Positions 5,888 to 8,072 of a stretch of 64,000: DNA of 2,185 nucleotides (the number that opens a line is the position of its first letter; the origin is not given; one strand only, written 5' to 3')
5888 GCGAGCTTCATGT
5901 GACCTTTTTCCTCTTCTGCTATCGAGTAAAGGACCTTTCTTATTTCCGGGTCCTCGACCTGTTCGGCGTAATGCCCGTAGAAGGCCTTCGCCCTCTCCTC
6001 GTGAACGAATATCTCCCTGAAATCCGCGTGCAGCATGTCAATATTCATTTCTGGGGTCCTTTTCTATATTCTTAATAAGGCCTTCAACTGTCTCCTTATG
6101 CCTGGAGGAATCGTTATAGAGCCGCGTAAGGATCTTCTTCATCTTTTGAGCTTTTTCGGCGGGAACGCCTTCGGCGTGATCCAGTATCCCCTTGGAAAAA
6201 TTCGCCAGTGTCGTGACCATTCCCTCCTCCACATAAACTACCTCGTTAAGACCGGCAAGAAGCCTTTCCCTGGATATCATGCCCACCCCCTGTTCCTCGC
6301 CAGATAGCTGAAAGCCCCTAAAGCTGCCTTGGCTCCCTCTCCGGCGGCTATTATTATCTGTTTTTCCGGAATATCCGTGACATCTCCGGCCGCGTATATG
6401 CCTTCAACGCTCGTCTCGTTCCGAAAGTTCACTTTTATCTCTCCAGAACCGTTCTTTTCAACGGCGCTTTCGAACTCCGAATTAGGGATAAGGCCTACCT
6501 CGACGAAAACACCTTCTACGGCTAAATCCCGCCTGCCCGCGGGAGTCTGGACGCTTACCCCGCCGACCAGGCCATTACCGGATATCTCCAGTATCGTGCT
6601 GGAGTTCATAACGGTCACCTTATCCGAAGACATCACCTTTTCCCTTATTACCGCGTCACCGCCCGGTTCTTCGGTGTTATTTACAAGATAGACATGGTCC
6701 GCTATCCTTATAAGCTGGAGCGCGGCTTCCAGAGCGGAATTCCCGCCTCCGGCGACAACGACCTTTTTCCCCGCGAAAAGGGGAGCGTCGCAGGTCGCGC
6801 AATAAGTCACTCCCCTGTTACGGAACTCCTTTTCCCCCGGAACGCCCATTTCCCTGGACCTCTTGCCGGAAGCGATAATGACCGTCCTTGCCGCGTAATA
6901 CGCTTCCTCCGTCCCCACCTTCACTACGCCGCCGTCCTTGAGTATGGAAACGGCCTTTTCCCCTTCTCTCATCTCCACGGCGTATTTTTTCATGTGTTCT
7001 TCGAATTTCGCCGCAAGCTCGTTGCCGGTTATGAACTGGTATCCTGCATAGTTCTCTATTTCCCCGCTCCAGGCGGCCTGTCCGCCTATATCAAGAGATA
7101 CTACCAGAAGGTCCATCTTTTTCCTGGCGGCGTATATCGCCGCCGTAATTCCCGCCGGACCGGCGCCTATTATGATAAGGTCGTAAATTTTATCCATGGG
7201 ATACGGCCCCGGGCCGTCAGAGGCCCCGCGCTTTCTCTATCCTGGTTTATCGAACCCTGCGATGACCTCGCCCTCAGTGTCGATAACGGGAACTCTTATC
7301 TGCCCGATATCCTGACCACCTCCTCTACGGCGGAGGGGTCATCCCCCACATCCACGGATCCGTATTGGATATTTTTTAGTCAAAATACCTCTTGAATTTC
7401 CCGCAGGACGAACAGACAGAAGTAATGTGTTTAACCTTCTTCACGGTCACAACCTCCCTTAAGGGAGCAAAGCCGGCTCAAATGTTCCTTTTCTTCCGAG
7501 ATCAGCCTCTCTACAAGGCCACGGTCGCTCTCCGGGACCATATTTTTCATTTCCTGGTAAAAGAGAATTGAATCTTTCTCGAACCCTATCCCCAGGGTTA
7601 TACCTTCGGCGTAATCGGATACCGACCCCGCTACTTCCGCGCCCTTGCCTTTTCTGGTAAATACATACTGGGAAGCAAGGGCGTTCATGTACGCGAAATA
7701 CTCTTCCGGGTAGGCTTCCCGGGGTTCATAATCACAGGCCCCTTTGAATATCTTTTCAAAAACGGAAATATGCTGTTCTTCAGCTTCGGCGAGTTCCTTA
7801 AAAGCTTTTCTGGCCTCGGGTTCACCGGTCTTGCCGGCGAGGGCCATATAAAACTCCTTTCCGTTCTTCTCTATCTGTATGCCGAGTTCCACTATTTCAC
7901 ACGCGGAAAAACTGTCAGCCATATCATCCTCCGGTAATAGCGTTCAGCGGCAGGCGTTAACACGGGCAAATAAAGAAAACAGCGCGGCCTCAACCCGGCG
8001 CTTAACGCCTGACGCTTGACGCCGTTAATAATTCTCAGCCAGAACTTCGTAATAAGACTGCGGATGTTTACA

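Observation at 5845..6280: Split ferritin-like (rubrerythrin-family) domain encoded as two overlapping small ORFs translationally coupled to trxB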

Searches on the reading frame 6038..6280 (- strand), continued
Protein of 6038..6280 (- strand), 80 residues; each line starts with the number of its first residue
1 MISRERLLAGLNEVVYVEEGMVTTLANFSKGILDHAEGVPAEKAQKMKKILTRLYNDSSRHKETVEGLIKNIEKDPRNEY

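Call 46: predict_structure(alignment_id=A7)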
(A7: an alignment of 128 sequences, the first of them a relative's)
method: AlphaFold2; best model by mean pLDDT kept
length: 80 residues; sequences in the alignment: 128
mean_pLDDT: 94.2   pTM: 0.75
mean pLDDT of the five models: 94.2, 94.1, 93.3, 93.0, 92.9
residues with pLDDT >= 90: 71; 70-90: 9; 50-70: 0; < 50: 0
segments of 3 or more residues with pLDDT < 50: none
pLDDT, mean of each block of 10 residues (from residue 1): 95 92 92 94 96 96 97 93
secondary structure, 60 per line:
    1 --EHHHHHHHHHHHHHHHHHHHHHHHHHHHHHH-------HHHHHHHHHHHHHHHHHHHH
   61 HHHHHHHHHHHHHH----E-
elements in order: H4-33 H41-74

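Call 50: fold_search(model_id=the predicted structure, library=pdb)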
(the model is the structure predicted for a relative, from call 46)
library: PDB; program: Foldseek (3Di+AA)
matches with E <= 10: 369; with E <= 0.001: 0
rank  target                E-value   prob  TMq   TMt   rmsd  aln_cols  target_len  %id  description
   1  6dma_C                1.8e-01  1.00  0.81  0.88   1.2        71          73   15  DHD15_closed (released 2018-12-19)
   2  6dma_G                4.3e-01  0.97  0.71  0.80   2.4        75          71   19  DHD15_closed (released 2018-12-19)
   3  6dma_E                6.4e-01  0.99  0.76  0.85   1.7        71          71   15  DHD15_closed (released 2018-12-19)
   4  8a52_A                7.7e-01  0.80  0.60  0.16   3.6        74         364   15  Crystal structure of a chimeric LOV-Histidine kinase SB2F1 (asymmetrical variant, trigonal form with long c-axis) (released 2023-12-27)
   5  8a7h_A                8.8e-01  0.82  0.63  0.16   3.3        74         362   15  Crystal structure of a chimeric LOV-Histidine kinase SB2F1-I66R mutant (light state; asymmetrical variant, trigonal fo (released 2024-01-10)
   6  8a3u                  8.8e-01  0.77  0.60  0.16   3.1        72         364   15  Crystal structure of a chimeric LOV-Histidine kinase SB2F1 (symmetrical variant, trigonal form with short c-axis) (released 2023-12-20)
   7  9a72_A                9.4e-01  0.38  0.47  0.17   5.8        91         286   14  Integrative model of YFMS-CHEW by crosslinking MS and deep learning (released 2024-09-18)
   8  3fx7_B                1.0e+00  0.85  0.70  0.65   2.4        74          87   12  Crystal structure of hypothetical protein of HP0062 from Helicobacter pylori (released 2009-09-01)
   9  2gts                  1.1e+00  0.87  0.74  0.76   2.5        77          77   13  Structure of Protein of Unknown Function HP0062 from Helicobacter pylori (released 2006-05-30)
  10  8a7f_A                1.1e+00  0.77  0.61  0.16   3.0        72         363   15  Crystal structure of a chimeric LOV-Histidine kinase SB2F1-I66R mutant (asymmetrical variant, trigonal form with long  (released 2024-01-10)
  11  2gsv_B                1.1e+00  0.60  0.45  0.51  10.0        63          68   13  X-Ray Crystal Structure of Protein YvfG from Bacillus subtilis. Northeast Structural Genomics Consortium Target SR478. (released 2006-05-09)
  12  8p1p_B                1.2e+00  0.77  0.63  0.13   5.7        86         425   10  USP28 in complex with AZ1 (released 2024-05-22)
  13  3mq1_E                1.3e+00  0.35  0.46  0.38   8.5        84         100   17  Crystal Structure of Dust Mite Allergen Der p 5 (released 2010-06-02)
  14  5n6x_B                1.4e+00  0.82  0.62  0.14   3.5        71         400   11  Crystal structure of the Legionella effector WipA (released 2017-04-19)
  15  8p1p_A                1.4e+00  0.75  0.64  0.13   5.6        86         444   10  USP28 in complex with AZ1 (released 2024-05-22)
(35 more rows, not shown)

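Call 53: find_encoding_contigs(protein=P0169, flank=4000, max_places=2)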
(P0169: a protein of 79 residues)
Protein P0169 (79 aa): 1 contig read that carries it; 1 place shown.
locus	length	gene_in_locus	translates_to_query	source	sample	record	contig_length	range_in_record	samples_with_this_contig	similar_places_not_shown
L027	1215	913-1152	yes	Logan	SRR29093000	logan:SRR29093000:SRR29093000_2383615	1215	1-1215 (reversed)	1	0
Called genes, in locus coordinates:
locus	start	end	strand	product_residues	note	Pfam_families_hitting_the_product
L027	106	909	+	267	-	PF03552:Cellulose_synt, PF13632:Glyco_trans_2_3, PF13641:Glyco_tranf_2_3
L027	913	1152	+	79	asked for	-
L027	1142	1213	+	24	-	?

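Call 54: find_encoding_contigs(protein=P0183, flank=4000, max_places=2)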
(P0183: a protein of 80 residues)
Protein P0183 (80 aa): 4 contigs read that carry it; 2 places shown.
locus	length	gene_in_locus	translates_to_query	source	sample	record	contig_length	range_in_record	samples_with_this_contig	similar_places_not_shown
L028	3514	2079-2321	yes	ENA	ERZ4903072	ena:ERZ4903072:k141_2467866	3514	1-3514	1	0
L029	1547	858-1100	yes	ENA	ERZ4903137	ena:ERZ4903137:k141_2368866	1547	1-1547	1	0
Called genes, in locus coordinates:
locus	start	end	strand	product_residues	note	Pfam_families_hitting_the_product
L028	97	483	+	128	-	PF00072:Response_reg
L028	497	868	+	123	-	PF00072:Response_reg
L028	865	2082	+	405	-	PF00349:Hexokinase_1, PF03727:Hexokinase_2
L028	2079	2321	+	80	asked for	-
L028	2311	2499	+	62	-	-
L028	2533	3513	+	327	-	?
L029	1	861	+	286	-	?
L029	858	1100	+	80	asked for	-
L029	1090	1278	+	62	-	-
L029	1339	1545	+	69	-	?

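Call 55: find_encoding_contigs(protein=P0265, flank=4000, max_places=2)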
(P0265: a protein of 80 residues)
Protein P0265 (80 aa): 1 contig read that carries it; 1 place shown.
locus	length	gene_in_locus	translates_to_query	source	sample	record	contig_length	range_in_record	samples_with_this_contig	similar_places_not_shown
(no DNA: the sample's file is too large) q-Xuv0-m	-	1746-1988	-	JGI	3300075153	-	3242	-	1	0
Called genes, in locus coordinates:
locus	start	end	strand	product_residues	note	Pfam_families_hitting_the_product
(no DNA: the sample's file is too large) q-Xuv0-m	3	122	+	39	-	?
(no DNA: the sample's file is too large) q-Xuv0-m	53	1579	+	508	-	PF07690:MFS_1, PF13347:MFS_2 (weak)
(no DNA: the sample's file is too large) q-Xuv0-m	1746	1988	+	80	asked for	-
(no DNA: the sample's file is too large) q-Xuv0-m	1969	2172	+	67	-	-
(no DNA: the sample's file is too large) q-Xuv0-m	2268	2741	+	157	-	PF01988:VIT1 (weak)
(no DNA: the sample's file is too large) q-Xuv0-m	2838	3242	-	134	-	?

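Call 66: search_protein_families(library=pfam, alignment_id=A7, max_evalue=0.05)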
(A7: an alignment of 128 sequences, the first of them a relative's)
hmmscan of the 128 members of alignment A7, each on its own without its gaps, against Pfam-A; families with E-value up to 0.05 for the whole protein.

A. member 1, P0001 (80 aa): 0 families

B. families by the number of members that match (of 128 scanned): 107 families (the first 25 are shown)
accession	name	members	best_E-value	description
PF02915.23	Rubrerythrin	26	0.00018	Rubrerythrin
PF12717.13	Cnd1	7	0.007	non-SMC mitotic condensation complex subunit 1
PF05791.16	Bacillus_HBL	4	0.0053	Bacillus haemolytic enterotoxin (HBL)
PF00210.30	Ferritin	4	0.012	Ferritin-like domain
PF13720.11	Acetyltransf_11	2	0.0002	Udp N-acetylglucosamine O-acyltransferase; Domain 2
PF11262.13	Tho2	2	0.003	Transcription factor/nuclear export subunit protein 2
PF09172.16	Vit_open_b-sht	2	0.0054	Vitellinogen, open beta-sheet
PF02050.21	FliJ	2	0.0063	Flagellar FliJ protein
PF01029.23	NusB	2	0.019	NusB family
PF14519.12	Macro_2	1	0.00025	Macro-like domain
PF04919.18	DUF655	1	0.00025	Protein of unknown function (DUF655)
PF04152.19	Mre11_DNA_bind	1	0.00078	Mre11 DNA-binding presumed domain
PF16469.10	NPA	1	0.0011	Nematode polyprotein allergen ABA-1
PF10118.14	Metal_hydrol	1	0.0018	Predicted metal-dependent hydrolase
PF07831.19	PYNP_C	1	0.0018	Pyrimidine nucleoside phosphorylase C-terminal domain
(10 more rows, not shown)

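Call 73: find_related_loci(query=A9, collection=metagenome_contigs, flank=5000)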
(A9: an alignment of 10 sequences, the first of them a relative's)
Query A9 (80 aa) in metagenome_contigs; peptide patterns used: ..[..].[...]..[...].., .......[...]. (x = any residue, [..] = any of these).
194 stretches matched a pattern; 1 encode a relative of the query (tblastn E <= 1e-3); 1 distinct loci.
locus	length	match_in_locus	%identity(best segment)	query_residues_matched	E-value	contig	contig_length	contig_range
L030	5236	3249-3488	49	1-80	1e-23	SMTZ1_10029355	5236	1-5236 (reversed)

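Call 79: list_cluster_members(proteins=[P0001, P0053])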
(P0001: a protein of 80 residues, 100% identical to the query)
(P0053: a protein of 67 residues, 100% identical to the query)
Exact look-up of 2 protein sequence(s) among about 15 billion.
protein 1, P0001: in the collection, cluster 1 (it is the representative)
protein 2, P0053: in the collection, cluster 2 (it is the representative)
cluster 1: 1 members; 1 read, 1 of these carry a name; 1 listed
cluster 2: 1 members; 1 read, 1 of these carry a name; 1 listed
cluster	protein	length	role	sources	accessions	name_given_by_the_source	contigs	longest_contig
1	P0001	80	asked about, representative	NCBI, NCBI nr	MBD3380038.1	MAG: hypothetical protein GF408_06225 [Candidatus Omnitrophica bacterium] | hypothetical protein [Candidatus Omnitrophota bacterium]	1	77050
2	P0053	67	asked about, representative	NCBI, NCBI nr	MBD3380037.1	MAG: hypothetical protein GF408_06220 [Candidatus Omnitrophica bacterium] | hypothetical protein [Candidatus Omnitrophota bacterium]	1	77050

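Call 83: search_protein_families(library=pfam, proteins=[P0167, P0169, P0171, P0174, P0180, P0185, P0187, P0190, P0197, P0205], max_evalue=0.05)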
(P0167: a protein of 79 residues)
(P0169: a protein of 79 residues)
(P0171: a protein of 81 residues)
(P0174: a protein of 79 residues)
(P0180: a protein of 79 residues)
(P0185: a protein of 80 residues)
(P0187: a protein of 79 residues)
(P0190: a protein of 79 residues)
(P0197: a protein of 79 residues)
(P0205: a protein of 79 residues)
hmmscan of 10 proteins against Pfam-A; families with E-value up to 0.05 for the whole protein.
P0167 (79 aa): 1 family
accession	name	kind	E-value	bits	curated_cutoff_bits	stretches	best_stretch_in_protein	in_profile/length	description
PF02915.23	Rubrerythrin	-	0.029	15.2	22.8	0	38-76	24-61/137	Rubrerythrin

P0169 (79 aa): 4 families
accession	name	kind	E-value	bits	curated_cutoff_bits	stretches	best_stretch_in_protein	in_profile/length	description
PF02915.23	Rubrerythrin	-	0.00053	20.8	22.8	1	11-76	3-61/137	Rubrerythrin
PF09172.16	Vit_open_b-sht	-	0.0054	16.5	23.7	1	8-75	110-178/303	Vitellinogen, open beta-sheet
PF00210.30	Ferritin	-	0.017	15.5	24.5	1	9-72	83-140/142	Ferritin-like domain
PF12717.13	Cnd1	-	0.05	14.1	26.4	0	11-77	82-151/162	non-SMC mitotic condensation complex subunit 1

P0171 (81 aa): 1 family
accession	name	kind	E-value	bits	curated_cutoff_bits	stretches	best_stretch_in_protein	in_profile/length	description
PF23628.2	ARM_LIN_C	-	0.043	13.2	26.8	1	5-60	303-357/367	Putative E3 ubiquitin-protein ligase LIN, ARM-like domain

P0174 (79 aa): 1 family
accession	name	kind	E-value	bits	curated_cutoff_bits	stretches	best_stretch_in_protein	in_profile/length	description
PF02915.23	Rubrerythrin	-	0.031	15.1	22.8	0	11-75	3-60/137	Rubrerythrin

P0180 (79 aa): 2 families
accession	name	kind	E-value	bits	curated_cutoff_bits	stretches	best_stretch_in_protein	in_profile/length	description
PF02915.23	Rubrerythrin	-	0.026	15.3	22.8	1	38-74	24-59/137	Rubrerythrin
PF16563.10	P66_CC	-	0.03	14.5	26.4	0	3-20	5-22/44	Coiled-coil and interaction region of P66A and P66B with MBD2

P0185 (80 aa): 0 families

P0187 (79 aa): 0 families

P0190 (79 aa): 2 families
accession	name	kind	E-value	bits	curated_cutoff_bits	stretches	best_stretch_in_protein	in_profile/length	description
PF02915.23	Rubrerythrin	-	0.00085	20.2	22.8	1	9-75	1-60/137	Rubrerythrin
PF16298.10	DUF4940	-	0.0089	16.2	28.8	1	2-72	7-74/206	Domain of unknown function (DUF4940)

P0197 (79 aa): 1 family
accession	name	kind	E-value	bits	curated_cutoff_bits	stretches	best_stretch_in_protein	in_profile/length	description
PF02915.23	Rubrerythrin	-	0.0014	19.5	22.8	1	28-75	15-60/137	Rubrerythrin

P0205 (79 aa): 1 family
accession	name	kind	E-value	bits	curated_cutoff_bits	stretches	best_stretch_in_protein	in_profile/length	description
PF02915.23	Rubrerythrin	-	0.0086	16.9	22.8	1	11-75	3-60/137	Rubrerythrin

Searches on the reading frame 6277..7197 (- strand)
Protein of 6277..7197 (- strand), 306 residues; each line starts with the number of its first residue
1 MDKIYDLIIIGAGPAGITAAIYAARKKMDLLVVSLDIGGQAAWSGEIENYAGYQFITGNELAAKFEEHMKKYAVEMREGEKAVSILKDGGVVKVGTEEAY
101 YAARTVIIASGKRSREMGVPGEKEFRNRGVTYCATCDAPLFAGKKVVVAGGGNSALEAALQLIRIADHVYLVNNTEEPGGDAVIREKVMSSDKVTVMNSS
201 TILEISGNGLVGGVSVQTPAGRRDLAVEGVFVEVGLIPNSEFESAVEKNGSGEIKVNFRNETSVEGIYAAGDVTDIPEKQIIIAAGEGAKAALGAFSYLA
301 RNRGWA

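Call 3: search_protein_families(library=pfam, proteins=[window:6277-7197:-], max_evalue=1)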
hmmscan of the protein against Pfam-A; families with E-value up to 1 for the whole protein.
window:6277-7197:- (306 aa): 18 families
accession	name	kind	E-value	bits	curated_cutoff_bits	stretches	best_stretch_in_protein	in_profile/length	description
PF07992.20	Pyr_redox_2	-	3.4e-43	148.6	26.1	1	5-278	1-282/291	Pyridine nucleotide-disulphide oxidoreductase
PF13738.12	Pyr_redox_3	-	2.9e-24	86.3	30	2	54-271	76-305/305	Pyridine nucleotide-disulphide oxidoreductase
PF00890.30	FAD_binding_2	-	2.1e-11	44.1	20.4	3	6-45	1-42/414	FAD binding domain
PF00070.33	Pyr_redox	-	4.9e-11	43.4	22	1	145-215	1-78/82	Pyridine nucleotide-disulphide oxidoreductase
PF12831.13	FAD_oxidored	-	1.6e-08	34.7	27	2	6-42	1-39/416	FAD dependent oxidoreductase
PF03486.20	HI0933_like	-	2.1e-08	34.4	50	1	6-33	2-29/244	HI0933-like protein Rossmann domain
PF01266.30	DAO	-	3e-06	27.4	27.9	2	6-41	1-37/353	FAD dependent oxidoreductase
PF01134.28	GIDA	-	5.3e-06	26.2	22.1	2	6-33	1-28/391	Glucose inhibited division protein A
PF01946.23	Thi4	-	5.6e-06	26.2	26.2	1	6-45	19-60/235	Thi4 family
PF13450.12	NAD_binding_8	-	5.8e-05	23.7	21.9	1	9-42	1-36/68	NAD(P)-binding Rossmann-like domain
PF05834.18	Lycopene_cycl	-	0.00073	19.1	23.4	1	6-47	1-42/380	Lycopene cyclase protein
PF13434.12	Lys_Orn_oxgnase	-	0.00087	19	21.3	1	65-168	114-213/339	L-lysine 6-monooxygenase/L-ornithine 5-monooxygenase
PF13241.12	NAD_binding_7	-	0.0025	18.8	22.1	1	142-178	6-45/104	Putative NAD(P)-binding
PF01262.27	AlaDh_PNT_C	-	0.015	15.1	23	0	7-57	31-77/214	Alanine dehydrogenase/PNT, C-terminal domain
PF00743.25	FMO-like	-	0.076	11.9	22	1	120-173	160-213/532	Flavin-binding monooxygenase-like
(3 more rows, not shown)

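Call 4: search_protein_families(library=ncbifam, proteins=[window:6277-7197:-], max_evalue=1)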
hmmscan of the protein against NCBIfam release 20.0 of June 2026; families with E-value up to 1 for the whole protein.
window:6277-7197:- (306 aa): 139 families (the best 25 are shown)
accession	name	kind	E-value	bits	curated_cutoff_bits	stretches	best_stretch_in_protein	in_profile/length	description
TIGR03140.1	AhpF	equivalog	1.2e-91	307.8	502.9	1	3-301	211-514/515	alkyl hydroperoxide reductase subunit F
TIGR01292.1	TRX_reduct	equivalog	1e-82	277.3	343.45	1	5-299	1-300/300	thioredoxin-disulfide reductase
TIGR03143.1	AhpF_homolog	hypoth_equivalog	1.9e-60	205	687.65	1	1-300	1-309/555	putative alkyl hydroperoxide reductase F subunit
NF007614.0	PRK10262.1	equivalog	3e-44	151.4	644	1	5-299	7-314/321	thioredoxin-disulfide reductase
TIGR02053.1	MerA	equivalog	1.2e-23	83.9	454.45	2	59-297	88-330/465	mercury(II) reductase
TIGR04018.1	Bthiol_YpdA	hypoth_equivalog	3e-21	75.5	339.9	2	67-275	78-290/316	YpdA family putative bacillithiol disulfide reductase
TIGR01350.1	lipoamide_DH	equivalog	2.6e-17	62.7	408.8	2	69-276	99-311/461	dihydrolipoyl dehydrogenase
NF004945.0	PRK06292.2-3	equivalog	2.4e-16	59.7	494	2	63-274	95-305/457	dihydrolipoyl dehydrogenase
NF003585.0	PRK05249.1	equivalog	3.6e-14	52.3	465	3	4-47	6-51/464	Si-specific NAD(P)(+) transhydrogenase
NF040505.1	ArsO_flavin_mono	equivalog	1e-13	51.5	425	1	5-172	1-189/346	ArsO family NAD(P)H-dependent flavin-containing monooxygenase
TIGR03385.1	CoA_CoA_reduc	equivalog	1.1e-13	50.9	578.8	1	7-276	2-285/439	CoA-disulfide reductase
NF009409.0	PRK12770.1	subfamily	2.2e-13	50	343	2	106-301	123-352/360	putative glutamate synthase subunit beta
NF004776.0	PRK06116.1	equivalog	2.7e-13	49.8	480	2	61-277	95-308/450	glutathione-disulfide reductase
TIGR01316.1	gltA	equivalog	1.5e-12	47.1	471.75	2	216-295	365-445/449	NADPH-dependent glutamate synthase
NF005883.0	PRK07845.1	equivalog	2.2e-12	46.7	479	2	65-277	99-317/466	NAD(P)H-quinone dehydrogenase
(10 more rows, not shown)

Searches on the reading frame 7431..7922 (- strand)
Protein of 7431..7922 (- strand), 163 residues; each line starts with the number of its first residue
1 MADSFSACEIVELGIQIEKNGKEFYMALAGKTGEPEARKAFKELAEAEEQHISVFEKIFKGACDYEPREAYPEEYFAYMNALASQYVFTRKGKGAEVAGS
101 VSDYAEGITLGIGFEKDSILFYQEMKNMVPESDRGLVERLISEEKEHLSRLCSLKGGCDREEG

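Call 3: search_protein_families(library=pfam, proteins=[window:7431-7922:-], max_evalue=1)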
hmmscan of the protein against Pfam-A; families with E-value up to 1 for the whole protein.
window:7431-7922:- (163 aa): 4 families
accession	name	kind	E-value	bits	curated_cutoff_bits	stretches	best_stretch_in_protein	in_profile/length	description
PF02915.23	Rubrerythrin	-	2.7e-11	44.4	22.8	1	9-153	1-135/137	Rubrerythrin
PF09537.16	DUF2383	-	0.027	15.1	30.8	1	15-53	10-48/111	Domain of unknown function (DUF2383)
PF13668.12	Ferritin_2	-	0.04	14.5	24.7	1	9-92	4-98/138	Ferritin-like domain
PF03232.19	COQ7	-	0.083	13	23.5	0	31-59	27-56/169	Ubiquinone biosynthesis protein COQ7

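Call 4: search_protein_families(library=ncbifam, proteins=[window:7431-7922:-], max_evalue=1)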
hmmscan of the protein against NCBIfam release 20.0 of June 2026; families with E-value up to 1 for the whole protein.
window:7431-7922:- (163 aa): 4 families
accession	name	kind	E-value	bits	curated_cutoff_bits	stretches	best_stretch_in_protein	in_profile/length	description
NF009413.0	PRK12775.1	equivalog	3.9e-06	25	1895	1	7-151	861-991/1006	putative trifunctional 2-polyprenylphenol hydroxylase/glutamate synthase subunit beta/ferritin domain-containing protein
NF045676.1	FeExpMbfA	equivalog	1.8e-05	24.3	450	1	14-69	103-158/318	iron exporter MbfA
NF058679.1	EncB_fam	subfamily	0.00022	21.2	90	1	15-60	29-74/117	encapsulin nanocompartment ferritin-likeEncB family encapsulin nanocompartment ferritin-like cargo protein cargo protein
NF058678.1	EncB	exception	0.035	14.3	210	0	25-53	29-57/160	encapsulin nanocompartment ferritin-like cargo protein EncB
